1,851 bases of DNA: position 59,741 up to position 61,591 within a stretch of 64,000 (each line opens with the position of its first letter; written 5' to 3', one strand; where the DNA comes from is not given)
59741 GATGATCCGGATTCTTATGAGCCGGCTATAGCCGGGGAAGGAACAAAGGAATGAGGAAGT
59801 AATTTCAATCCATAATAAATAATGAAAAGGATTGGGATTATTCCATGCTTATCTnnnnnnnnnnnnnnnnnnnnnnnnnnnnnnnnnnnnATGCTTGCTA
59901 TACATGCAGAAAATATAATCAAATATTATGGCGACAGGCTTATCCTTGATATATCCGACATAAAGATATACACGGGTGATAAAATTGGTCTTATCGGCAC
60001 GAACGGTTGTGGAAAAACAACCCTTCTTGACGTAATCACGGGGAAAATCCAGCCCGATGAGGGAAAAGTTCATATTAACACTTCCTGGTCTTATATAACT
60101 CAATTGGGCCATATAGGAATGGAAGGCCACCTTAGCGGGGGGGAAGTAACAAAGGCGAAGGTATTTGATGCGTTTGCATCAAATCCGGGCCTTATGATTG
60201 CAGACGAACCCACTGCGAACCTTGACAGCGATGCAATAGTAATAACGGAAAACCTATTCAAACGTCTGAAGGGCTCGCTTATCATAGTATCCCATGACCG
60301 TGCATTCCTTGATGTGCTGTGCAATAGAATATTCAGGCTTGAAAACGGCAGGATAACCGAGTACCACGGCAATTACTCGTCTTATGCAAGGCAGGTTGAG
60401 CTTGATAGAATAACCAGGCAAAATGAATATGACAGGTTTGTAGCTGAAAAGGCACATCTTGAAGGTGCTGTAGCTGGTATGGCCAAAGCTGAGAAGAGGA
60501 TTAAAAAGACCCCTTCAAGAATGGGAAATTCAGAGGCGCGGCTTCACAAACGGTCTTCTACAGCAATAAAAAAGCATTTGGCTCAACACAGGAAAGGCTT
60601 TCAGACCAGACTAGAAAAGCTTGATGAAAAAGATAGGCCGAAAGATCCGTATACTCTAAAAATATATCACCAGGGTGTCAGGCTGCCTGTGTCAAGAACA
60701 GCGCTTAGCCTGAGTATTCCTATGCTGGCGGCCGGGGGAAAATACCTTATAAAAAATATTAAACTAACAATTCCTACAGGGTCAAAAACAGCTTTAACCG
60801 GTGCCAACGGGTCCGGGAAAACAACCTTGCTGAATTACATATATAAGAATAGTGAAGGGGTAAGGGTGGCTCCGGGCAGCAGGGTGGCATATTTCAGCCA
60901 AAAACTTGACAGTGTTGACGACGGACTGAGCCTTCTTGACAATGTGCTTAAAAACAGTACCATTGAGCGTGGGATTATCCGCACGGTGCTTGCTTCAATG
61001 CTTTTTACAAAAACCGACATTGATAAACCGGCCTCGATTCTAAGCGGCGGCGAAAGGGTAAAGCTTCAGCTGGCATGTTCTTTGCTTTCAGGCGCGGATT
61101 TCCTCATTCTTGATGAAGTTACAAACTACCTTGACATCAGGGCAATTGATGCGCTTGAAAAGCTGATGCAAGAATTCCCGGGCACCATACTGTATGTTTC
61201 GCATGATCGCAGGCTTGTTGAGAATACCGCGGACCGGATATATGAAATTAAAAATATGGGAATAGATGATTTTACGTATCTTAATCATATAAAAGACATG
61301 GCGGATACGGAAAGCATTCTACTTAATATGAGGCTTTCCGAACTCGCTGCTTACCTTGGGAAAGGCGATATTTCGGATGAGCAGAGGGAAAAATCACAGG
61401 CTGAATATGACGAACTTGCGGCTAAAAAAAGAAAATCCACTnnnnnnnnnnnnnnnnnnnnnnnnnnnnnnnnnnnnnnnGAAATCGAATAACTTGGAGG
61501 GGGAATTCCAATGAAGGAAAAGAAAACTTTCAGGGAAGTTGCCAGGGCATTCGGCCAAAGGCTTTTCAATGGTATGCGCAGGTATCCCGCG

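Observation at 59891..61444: Vga/Lsa-type ARE ABC-F protein: candidate ribosomal-protection determinant against PTC-targeting antibiotics (pleuromutilin-lincosamide-streptogramin A)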

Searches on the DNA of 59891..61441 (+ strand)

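Call 72: search_rna_families(sources=[L019, L036, L018, L020], threshold=evalue, max_evalue=0.1)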
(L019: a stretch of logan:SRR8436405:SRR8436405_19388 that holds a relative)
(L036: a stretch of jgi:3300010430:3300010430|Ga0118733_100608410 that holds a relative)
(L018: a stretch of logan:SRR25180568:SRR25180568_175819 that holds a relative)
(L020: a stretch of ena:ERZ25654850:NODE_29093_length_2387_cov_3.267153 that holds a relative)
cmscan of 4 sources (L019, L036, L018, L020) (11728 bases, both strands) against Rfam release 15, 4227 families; matches with E-value up to 0.1: 0.
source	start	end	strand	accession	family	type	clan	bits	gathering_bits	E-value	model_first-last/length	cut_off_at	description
